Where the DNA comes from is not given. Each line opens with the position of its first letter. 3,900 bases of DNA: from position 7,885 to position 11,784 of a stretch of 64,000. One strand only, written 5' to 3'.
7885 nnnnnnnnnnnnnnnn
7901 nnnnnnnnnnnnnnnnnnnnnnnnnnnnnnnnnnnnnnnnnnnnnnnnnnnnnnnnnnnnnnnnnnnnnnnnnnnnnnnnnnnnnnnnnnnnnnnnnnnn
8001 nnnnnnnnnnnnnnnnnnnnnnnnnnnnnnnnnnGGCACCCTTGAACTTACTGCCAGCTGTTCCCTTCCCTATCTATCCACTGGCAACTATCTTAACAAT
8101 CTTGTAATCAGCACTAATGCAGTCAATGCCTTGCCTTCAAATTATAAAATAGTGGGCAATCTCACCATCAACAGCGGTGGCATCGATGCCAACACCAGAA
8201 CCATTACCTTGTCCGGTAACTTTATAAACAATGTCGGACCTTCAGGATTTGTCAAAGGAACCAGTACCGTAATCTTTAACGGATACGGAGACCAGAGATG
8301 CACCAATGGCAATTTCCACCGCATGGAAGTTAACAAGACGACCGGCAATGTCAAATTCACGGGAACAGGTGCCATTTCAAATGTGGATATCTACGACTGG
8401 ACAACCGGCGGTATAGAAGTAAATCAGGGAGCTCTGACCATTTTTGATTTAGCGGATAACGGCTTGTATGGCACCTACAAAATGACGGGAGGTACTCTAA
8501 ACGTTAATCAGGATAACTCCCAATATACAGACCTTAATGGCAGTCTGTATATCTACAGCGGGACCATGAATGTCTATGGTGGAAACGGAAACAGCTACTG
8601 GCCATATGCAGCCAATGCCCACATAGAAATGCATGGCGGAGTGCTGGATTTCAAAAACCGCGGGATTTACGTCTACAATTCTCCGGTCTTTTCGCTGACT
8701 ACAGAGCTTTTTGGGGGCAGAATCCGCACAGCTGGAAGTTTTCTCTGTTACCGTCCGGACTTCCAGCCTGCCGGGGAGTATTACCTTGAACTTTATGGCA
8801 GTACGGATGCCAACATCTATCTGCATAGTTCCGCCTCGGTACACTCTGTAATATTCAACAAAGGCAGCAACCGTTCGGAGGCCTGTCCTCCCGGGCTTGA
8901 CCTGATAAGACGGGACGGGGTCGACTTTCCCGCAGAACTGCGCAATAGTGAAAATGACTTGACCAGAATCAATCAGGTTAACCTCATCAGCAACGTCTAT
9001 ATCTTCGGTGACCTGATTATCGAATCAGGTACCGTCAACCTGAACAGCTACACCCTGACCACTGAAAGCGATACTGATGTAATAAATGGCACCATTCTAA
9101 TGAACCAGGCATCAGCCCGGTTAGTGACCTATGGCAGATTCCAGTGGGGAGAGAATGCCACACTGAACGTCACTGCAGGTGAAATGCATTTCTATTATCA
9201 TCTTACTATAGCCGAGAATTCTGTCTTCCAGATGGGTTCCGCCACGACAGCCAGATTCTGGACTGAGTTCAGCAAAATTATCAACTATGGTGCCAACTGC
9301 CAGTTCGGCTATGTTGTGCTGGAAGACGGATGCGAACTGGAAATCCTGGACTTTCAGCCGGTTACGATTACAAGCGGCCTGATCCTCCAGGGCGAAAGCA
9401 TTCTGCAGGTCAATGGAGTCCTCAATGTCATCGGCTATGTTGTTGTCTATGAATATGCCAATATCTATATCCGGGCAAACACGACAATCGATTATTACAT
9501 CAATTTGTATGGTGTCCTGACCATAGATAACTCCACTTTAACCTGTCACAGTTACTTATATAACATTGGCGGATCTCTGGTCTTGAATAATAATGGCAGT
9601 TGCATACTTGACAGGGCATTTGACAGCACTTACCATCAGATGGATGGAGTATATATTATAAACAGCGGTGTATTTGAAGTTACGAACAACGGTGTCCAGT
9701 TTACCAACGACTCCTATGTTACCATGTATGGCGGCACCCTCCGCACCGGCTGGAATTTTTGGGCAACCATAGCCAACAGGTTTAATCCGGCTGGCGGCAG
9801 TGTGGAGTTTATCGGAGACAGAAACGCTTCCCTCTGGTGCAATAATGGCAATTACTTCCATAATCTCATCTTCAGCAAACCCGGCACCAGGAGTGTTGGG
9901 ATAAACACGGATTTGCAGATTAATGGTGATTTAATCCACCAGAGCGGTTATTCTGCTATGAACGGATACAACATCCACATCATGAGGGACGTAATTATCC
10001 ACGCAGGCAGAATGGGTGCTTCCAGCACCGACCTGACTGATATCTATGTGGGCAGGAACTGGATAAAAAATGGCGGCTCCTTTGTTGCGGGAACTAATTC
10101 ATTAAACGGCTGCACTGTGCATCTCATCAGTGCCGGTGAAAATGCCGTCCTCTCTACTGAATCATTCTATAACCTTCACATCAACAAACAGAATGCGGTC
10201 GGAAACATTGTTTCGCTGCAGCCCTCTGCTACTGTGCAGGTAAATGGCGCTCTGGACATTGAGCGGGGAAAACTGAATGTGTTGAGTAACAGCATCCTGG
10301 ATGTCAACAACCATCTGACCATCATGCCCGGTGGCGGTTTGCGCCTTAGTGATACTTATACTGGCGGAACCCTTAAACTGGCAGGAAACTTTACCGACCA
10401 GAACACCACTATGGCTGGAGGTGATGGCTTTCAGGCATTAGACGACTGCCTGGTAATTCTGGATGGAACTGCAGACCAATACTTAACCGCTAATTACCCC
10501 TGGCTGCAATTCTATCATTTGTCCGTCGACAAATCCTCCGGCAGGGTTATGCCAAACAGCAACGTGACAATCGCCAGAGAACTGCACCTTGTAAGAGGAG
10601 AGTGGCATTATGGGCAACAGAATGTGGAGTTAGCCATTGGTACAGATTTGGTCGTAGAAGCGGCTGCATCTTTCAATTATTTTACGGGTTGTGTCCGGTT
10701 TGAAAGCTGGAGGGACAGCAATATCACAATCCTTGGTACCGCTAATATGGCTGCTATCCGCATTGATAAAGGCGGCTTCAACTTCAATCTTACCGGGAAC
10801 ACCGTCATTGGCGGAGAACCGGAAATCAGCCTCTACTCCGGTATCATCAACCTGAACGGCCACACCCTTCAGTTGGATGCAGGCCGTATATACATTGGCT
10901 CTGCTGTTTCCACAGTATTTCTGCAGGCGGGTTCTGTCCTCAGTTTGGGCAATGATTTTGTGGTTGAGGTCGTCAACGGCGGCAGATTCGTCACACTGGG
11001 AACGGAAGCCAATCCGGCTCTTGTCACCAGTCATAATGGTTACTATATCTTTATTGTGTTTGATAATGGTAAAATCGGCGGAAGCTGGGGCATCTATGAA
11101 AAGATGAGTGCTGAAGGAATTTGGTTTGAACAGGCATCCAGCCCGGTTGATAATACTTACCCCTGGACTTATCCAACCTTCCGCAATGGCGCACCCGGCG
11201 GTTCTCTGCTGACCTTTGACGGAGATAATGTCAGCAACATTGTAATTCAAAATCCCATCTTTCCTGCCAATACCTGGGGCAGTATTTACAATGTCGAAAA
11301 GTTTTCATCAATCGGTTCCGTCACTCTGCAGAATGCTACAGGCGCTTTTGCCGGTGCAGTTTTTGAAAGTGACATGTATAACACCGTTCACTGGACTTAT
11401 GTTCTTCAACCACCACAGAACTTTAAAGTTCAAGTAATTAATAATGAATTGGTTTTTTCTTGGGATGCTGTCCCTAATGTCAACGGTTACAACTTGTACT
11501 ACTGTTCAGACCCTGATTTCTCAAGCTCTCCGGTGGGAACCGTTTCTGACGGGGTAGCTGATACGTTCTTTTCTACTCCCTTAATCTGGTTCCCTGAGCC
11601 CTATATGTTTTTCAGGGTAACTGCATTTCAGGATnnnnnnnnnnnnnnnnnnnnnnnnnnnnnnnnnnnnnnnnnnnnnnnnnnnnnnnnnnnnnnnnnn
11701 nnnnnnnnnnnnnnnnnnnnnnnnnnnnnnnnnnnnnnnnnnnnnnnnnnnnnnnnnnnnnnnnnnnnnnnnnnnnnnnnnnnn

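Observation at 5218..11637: Pair of ~2140-aa secreted cysteine-peptidase / beta-helix proteins of an apparently unassigned family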

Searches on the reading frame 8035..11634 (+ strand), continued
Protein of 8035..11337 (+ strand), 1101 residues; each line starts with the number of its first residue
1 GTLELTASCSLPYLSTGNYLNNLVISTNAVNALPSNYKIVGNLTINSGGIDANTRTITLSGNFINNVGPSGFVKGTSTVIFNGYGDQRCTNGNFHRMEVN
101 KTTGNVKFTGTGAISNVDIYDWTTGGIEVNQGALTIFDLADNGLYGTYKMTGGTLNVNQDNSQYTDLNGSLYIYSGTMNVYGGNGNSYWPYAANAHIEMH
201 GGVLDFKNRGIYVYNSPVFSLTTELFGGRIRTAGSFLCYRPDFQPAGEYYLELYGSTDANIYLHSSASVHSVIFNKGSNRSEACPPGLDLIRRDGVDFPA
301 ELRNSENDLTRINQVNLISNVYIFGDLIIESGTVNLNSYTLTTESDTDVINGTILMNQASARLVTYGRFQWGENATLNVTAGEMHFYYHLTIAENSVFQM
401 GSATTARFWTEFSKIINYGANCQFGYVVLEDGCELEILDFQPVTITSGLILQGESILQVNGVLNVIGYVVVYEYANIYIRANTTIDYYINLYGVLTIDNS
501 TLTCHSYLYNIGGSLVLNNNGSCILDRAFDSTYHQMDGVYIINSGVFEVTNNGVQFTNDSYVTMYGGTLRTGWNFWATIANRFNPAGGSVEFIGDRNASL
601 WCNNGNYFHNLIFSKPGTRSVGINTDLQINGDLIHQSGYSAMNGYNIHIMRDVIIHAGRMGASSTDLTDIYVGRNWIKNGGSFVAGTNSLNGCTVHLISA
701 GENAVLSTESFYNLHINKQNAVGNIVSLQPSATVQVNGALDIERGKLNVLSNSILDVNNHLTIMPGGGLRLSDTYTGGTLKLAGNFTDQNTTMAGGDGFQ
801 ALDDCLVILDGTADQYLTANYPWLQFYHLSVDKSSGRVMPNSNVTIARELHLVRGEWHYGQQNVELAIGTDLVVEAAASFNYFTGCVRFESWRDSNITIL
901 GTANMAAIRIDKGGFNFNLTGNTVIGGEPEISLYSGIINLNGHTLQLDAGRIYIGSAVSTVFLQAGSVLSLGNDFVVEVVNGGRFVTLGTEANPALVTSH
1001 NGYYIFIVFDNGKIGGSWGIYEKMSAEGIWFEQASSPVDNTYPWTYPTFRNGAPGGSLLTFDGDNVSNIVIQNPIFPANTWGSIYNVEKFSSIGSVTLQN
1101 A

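Call 75: search_protein_families(library=pfam, proteins=[P0215, P0244], max_evalue=1)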
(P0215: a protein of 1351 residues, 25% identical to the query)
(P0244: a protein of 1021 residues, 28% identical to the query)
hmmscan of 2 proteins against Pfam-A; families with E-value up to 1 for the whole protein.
P0215 (1351 aa): 2 families
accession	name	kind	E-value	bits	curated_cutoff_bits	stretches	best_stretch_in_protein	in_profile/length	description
PF10162.14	G8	-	0.00065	20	22.9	1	38-104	2-67/124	G8 domain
PF06715.18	Gp5_C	-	0.51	11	20.4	1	314-330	8-24/24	Gp5 C-terminal repeat (3 copies)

P0244 (1021 aa): 2 families
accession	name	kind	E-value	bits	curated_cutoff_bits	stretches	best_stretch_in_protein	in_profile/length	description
PF24469.2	F54D1_6_C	-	0.096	13.3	27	0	578-604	23-49/75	F54D1.6, C-terminal Sushi-like domain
PF19264.4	DUF5907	-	0.74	10.5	27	0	65-89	49-73/80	Repeat of unknown function (DUF5907)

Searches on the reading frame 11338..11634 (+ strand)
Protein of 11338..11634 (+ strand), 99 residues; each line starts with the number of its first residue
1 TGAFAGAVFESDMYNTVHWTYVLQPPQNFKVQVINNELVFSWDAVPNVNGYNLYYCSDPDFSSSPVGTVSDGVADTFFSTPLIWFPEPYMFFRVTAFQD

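Call 75: search_protein_families(library=pfam, proteins=[window:11338-11634:+], max_evalue=1)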
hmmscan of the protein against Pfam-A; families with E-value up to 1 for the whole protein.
window:11338-11634:+ (99 aa): 1 family
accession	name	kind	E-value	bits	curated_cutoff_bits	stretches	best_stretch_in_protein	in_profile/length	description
PF01108.23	Tissue_fac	-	0.081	13.2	27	1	20-52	19-51/107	Tissue factor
